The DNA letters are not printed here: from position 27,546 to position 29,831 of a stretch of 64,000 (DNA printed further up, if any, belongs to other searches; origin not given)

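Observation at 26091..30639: MetF-MetV MTHFR whose electron-input partner is a single GltD-like/2x[4Fe-4S]/MvhD-like fusion protein, followed by MBL hydrolase and ferredoxin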

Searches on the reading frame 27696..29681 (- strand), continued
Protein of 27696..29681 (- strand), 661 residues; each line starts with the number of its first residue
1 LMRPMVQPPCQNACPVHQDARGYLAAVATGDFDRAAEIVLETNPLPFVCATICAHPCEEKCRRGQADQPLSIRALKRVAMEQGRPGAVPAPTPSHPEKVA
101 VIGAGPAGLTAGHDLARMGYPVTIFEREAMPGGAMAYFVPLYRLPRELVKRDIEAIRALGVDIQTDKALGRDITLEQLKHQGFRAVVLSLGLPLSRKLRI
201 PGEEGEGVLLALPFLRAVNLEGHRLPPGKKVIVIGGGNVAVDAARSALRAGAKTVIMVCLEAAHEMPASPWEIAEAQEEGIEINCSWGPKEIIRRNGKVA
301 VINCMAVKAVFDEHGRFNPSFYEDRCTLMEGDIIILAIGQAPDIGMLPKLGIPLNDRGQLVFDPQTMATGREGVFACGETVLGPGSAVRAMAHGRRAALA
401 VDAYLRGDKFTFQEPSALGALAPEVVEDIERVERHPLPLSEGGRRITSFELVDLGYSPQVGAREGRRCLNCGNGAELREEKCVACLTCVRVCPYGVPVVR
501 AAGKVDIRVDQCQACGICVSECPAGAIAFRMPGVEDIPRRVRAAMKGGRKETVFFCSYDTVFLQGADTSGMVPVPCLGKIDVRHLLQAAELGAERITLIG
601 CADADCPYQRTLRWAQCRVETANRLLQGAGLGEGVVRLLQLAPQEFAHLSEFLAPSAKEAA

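Call 50: search_protein_families(library=pfam, proteins=[L070:3421-5079:+, L070:5090-5728:+, L070:9705-10505:+, L008:8750-10000:+, L008:11050-11460:+, L008:11491-11880:+, L012:4684-5829:+, L012:2698-4206:+, L060:3-3152:-, L007:567-2291:-], max_evalue=0.00001)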
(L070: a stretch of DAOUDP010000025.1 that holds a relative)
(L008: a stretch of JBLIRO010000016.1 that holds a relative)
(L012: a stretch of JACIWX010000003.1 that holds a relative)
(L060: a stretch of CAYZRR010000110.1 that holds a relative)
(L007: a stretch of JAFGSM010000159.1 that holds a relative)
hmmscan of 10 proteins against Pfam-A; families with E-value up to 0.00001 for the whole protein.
L070:3421-5079:+ (552 aa): 6 families
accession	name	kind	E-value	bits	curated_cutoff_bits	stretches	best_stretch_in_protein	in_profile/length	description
PF13185.12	GAF_2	-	8.3e-20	71.8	28.6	1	175-313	3-136/136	GAF domain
PF02518.31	HATPase_c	-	1.7e-17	64.3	26.4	1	453-546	4-109/111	Histidine kinase-, DNA gyrase B-, and HSP90-like ATPase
PF01590.32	GAF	-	9.7e-15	55.7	22.4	1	175-312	1-133/133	GAF domain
PF07730.19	HisKA_3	-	2.1e-12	47.8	24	1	342-411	1-67/68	Histidine kinase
PF08448.16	PAS_4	-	3.1e-10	40.7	23.1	1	38-148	8-110/110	PAS fold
PF13492.12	GAF_3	-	7.2e-10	39.8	27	1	175-314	1-129/129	GAF domain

L070:5090-5728:+ (212 aa): 3 families
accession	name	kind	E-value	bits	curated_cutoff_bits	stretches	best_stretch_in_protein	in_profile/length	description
PF00072.30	Response_reg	-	2.1e-27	95.9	30.2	1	2-111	2-109/111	Response regulator receiver domain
PF00196.25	GerE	-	2.1e-20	72.5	23.5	1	149-204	2-57/57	Bacterial regulatory proteins, luxR family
PF08281.18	Sigma70_r4_2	-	1.8e-06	27.9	25.7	1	149-185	10-47/54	Sigma-70, region 4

L070:9705-10505:+ (266 aa): 1 family
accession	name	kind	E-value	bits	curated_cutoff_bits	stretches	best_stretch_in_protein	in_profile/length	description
PF00072.30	Response_reg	-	3.7e-45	153.1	30.2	2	136-247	1-110/111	Response regulator receiver domain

L008:8750-10000:+ (416 aa): 6 families
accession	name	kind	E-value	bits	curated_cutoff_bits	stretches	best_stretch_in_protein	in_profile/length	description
PF02518.31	HATPase_c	-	2.2e-30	105.8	26.4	1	301-411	3-110/111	Histidine kinase-, DNA gyrase B-, and HSP90-like ATPase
PF13185.12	GAF_2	-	1.2e-12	48.6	28.6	1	20-157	2-136/136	GAF domain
PF01590.32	GAF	-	2.3e-12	48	22.4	1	21-156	1-133/133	GAF domain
PF00512.31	HisKA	-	3.4e-10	40.3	26.9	1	189-250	5-63/66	His Kinase A (phospho-acceptor) domain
PF13492.12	GAF_3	-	8.5e-08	33.1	27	1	22-157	2-128/129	GAF domain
PF13581.12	HATPase_c_2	-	3.7e-06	27.4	27.4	1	304-385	32-112/127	Histidine kinase-like ATPase domain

L008:11050-11460:+ (136 aa): 1 family
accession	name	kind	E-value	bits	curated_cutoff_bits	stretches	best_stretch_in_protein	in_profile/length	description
PF00072.30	Response_reg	-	1.1e-26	93.6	30.2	1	7-126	1-111/111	Response regulator receiver domain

L008:11491-11880:+ (129 aa): 1 family
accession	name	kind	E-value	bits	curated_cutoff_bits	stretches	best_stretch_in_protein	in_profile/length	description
PF00072.30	Response_reg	-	2.3e-24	86.1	30.2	1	7-124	1-111/111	Response regulator receiver domain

L012:4684-5829:+ (381 aa): 1 family
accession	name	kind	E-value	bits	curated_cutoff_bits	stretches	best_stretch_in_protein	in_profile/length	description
PF02618.21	YceG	-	1.7e-86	290.5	32.4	1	81-379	1-275/275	YceG-like family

L012:2698-4206:+ (502 aa): 1 family
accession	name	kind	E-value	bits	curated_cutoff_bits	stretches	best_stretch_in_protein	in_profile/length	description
PF04865.19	Baseplate_J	-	6.9e-07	29.2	21.1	1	217-336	22-130/255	Baseplate J-like protein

L060:3-3152:- (1050 aa): 8 families
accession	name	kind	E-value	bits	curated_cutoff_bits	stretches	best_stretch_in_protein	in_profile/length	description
PF07992.20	Pyr_redox_2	-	4.9e-26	92.3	26.1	1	673-919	1-244/291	Pyridine nucleotide-disulphide oxidoreductase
PF14691.11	Fer4_20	-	1.2e-20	73.8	25.8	1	584-661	28-108/113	Dihydroprymidine dehydrogenase domain II, 4Fe-4S cluster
PF02775.26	TPP_enzyme_C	-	4.8e-15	56.1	21.9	1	409-544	21-149/151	Thiamine pyrophosphate enzyme, C-terminal TPP binding domain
PF01855.24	POR_N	-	7e-14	52.6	27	1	16-185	2-175/231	Pyruvate flavodoxin/ferredoxin oxidoreductase, thiamine diP-bdg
PF00070.33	Pyr_redox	-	6.4e-10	39.9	22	0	674-708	1-35/82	Pyridine nucleotide-disulphide oxidoreductase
PF13738.12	Pyr_redox_3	-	2.4e-09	37.3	30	0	759-872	127-237/305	Pyridine nucleotide-disulphide oxidoreductase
PF13450.12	NAD_binding_8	-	1.4e-08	35.3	21.9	1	677-711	1-35/68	NAD(P)-binding Rossmann-like domain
PF01266.30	DAO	-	1.7e-08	34.9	27.9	1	674-709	1-44/353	FAD dependent oxidoreductase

L007:567-2291:- (574 aa): 2 families
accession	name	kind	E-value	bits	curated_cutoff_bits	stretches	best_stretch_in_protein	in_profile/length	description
PF02310.24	B12-binding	-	7.3e-13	48.8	32.1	1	40-151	10-115/121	B12 binding domain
PF04055.27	Radical_SAM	-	4.9e-09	37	29.5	1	233-399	3-165/166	Radical SAM superfamily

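Call 69: search_protein_families(library=pfam, proteins=[L010:11-1180:+, L010:3556-5388:+, L010:5381-6496:+, L009:1352-2395:+, L009:4873-5460:-, L055:8046-8396:+, L055:8683-9156:+, L073:5515-10020:+, L073:1032-5498:+], max_evalue=0.00001)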
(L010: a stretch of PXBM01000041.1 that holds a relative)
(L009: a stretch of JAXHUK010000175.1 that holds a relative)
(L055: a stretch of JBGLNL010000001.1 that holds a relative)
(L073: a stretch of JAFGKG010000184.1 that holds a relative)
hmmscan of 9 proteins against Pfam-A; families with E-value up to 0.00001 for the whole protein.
L010:11-1180:+ (389 aa): 1 family
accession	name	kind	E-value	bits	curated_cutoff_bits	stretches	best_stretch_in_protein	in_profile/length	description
PF02896.24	PEP-utilizers_C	-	1.9e-83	280.4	22.8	1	28-386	8-291/293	PEP-utilising enzyme, PEP-binding domain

L010:3556-5388:+ (610 aa): 6 families
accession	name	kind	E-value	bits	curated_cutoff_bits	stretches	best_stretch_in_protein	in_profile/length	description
PF08275.17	DNAG_N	-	5.2e-40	136.9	26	1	123-252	1-127/128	DNA primase catalytic core, N-terminal domain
PF01807.25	Zn_ribbon_DnaG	-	6.8e-38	128.9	24.9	1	6-101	2-97/98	CHC2 zinc finger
PF13155.12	Toprim_2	-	1.1e-22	80.7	22.1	1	263-348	1-88/88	Toprim-like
PF13662.12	Toprim_4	-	4.5e-16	59.3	25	1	261-335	2-83/85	Toprim domain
PF01751.28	Toprim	-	3.3e-12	46.9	23.1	1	262-335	2-93/96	Toprim domain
PF10410.14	DnaB_bind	-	3.7e-12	46.7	20.6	1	368-422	2-56/56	DnaB-helicase binding domain of primase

L010:5381-6496:+ (371 aa): 5 families
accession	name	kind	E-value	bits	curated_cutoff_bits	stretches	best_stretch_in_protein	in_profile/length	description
PF04539.22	Sigma70_r3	-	1.3e-31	108.9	25.3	1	217-293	1-77/78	Sigma-70 region 3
PF04542.20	Sigma70_r2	-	8.8e-25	86.7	24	1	138-208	1-71/71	Sigma-70 region 2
PF04545.22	Sigma70_r4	-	6.3e-23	80.5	24.1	1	306-359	1-50/50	Sigma-70, region 4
PF00140.25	Sigma70_r1_2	-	4.3e-17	62.2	22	1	100-132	1-33/34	Sigma-70 factor, region 1.2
PF03979.19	Sigma70_r1_1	-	1e-13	51.4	22.5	1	17-66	9-58/81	Sigma-70 factor, region 1.1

L009:1352-2395:+ (347 aa): 3 families
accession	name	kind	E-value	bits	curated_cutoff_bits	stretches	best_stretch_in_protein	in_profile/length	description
PF07085.17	DRTGG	-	6.1e-29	100.4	25.2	1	207-311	1-103/105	DRTGG domain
PF13500.12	AAA_26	-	3.8e-27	95.9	27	1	3-199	2-193/198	AAA domain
PF01656.29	CbiA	-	2.8e-08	34.2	25.4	1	6-200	3-115/125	CobQ/CobB/MinD/ParA nucleotide binding domain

L009:4873-5460:- (195 aa): 5 families
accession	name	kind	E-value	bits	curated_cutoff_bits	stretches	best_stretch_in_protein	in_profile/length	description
PF00583.31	Acetyltransf_1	-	1.2e-18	67.9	20.7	1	54-155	20-116/116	Acetyltransferase (GNAT) family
PF13508.13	Acetyltransf_7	-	1.1e-12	48.6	27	1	67-156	2-83/84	Acetyltransferase (GNAT) domain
PF13673.13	Acetyltransf_10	-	1.1e-09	38.8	23.6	1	57-174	20-125/128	Acetyltransferase (GNAT) domain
PF08445.16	FR47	-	7.5e-08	32.7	22.1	1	97-158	20-80/86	FR47-like protein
PF13302.13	Acetyltransf_3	-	8.1e-06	27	25.4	0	13-156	2-138/138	Acetyltransferase (GNAT) domain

L055:8046-8396:+ (116 aa): 0 families

L055:8683-9156:+ (157 aa): 1 family
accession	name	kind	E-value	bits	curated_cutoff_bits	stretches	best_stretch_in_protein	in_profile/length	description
PF00334.24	NDK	-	6.1e-56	188.5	27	1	9-142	1-134/135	Nucleoside diphosphate kinase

L073:5515-10020:+ (1501 aa): 22 families
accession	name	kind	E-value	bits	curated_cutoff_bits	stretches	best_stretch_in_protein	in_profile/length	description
PF07992.20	Pyr_redox_2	-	1.6e-61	208.7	26.1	3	265-558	2-291/291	Pyridine nucleotide-disulphide oxidoreductase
PF13450.12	NAD_binding_8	-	6.9e-26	90.8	21.9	2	268-303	1-36/68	NAD(P)-binding Rossmann-like domain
PF14691.11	Fer4_20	-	1.8e-23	82.9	25.8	1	161-240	29-111/113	Dihydroprymidine dehydrogenase domain II, 4Fe-4S cluster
PF13738.12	Pyr_redox_3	-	4.6e-21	75.8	30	1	349-542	127-305/305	Pyridine nucleotide-disulphide oxidoreductase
PF12831.13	FAD_oxidored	-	6.2e-21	75.6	27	2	1082-1128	3-50/416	FAD dependent oxidoreductase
PF00070.33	Pyr_redox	-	3.4e-19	69.6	22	0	265-339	1-66/82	Pyridine nucleotide-disulphide oxidoreductase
PF01266.30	DAO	-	2.3e-18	67.3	27.9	0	1082-1152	3-58/353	FAD dependent oxidoreductase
PF00890.30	FAD_binding_2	-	6.8e-15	55.6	20.4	1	1081-1117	2-38/414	FAD binding domain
PF01262.27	AlaDh_PNT_C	-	2.6e-13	50.3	23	0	383-417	19-53/214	Alanine dehydrogenase/PNT, C-terminal domain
PF01946.23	Thi4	-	9.1e-13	48.4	26.2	0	266-326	20-79/235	Thi4 family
PF00037.32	Fer4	-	4.9e-12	45.6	21.1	2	1430-1450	2-22/24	4Fe-4S binding domain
PF01134.28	GIDA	-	2.3e-11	43.8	22.1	0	14-51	2-29/391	Glucose inhibited division protein A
PF03486.20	HI0933_like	-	4.8e-11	43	50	0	1081-1117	3-39/244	HI0933-like protein Rossmann domain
PF12838.12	Fer4_7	-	2.5e-09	37.9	27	1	1436-1481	2-52/52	4Fe-4S dicluster domain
PF01494.25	FAD_binding_3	-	3.4e-09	36.8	22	0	1080-1112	3-35/349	FAD binding domain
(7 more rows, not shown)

L073:1032-5498:+ (1488 aa): 5 families
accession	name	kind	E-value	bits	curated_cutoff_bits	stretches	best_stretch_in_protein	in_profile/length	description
PF13185.12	GAF_2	-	1.7e-37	129.1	28.6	2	703-841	2-135/136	GAF domain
PF13492.12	GAF_3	-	2.8e-31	109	27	2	531-675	2-129/129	GAF domain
PF01590.32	GAF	-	6e-30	104.9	22.4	2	705-841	2-133/133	GAF domain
PF02518.31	HATPase_c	-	1.1e-23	84.2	26.4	1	1332-1459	2-110/111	Histidine kinase-, DNA gyrase B-, and HSP90-like ATPase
PF00512.31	HisKA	-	2e-06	28.2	26.9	0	1217-1285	1-66/66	His Kinase A (phospho-acceptor) domain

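Call 70: predict_structure(alignment_id=A3)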
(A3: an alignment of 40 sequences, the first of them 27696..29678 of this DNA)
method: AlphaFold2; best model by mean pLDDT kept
length: 660 residues; sequences in the alignment: 40
mean_pLDDT: 87.0   pTM: 0.86
mean pLDDT of the five models: 87.0, 86.5, 86.1, 81.7, 78.5
residues with pLDDT >= 90: 316; 70-90: 305; 50-70: 38; < 50: 1
segments of 3 or more residues with pLDDT < 50: none
pLDDT, mean of each block of 10 residues (from residue 1): 72 87 87 92 91 75 72 91 83 95 96 97 96 93 94 95 95 95 95 85 90 95 94 94 96 95 87 93 94 84 92 84 93 91 90 88 93 94 86 96 95 83 76 83 90 90 76 75 66 78 79 78 78 84 85 85 75 86 91 89 74 88 91 85 82 65
secondary structure, 60 per line:
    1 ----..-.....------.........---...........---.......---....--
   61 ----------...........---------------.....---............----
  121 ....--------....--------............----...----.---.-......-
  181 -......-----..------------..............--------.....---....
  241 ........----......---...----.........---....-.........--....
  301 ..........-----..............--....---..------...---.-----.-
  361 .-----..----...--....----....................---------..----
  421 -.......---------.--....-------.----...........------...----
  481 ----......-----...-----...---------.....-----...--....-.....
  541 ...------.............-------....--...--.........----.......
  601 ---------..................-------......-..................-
elements in order: H8-12 H19-27 H31-41 H45-51 H55-58 H71-81 E97-101 H105-116 E121-124 H133-136 H145-156 E161-163 H174-179 E182-187 E207-209 H210-220 E229-233 H237-248 E253-258 H269-277 E281-284 E286-294 E297-310 E316-329 E332-335 E373-375 H378-381 H386-405 H422-428 H441-444 H457-467 E474-476 H485-490 E496-498 E504-506 H516-520 E526-528 H531-534 H536-543 E550-555 H556-562 E570-573 H581-589 E594-600 H610-627 E635-640 H642-659
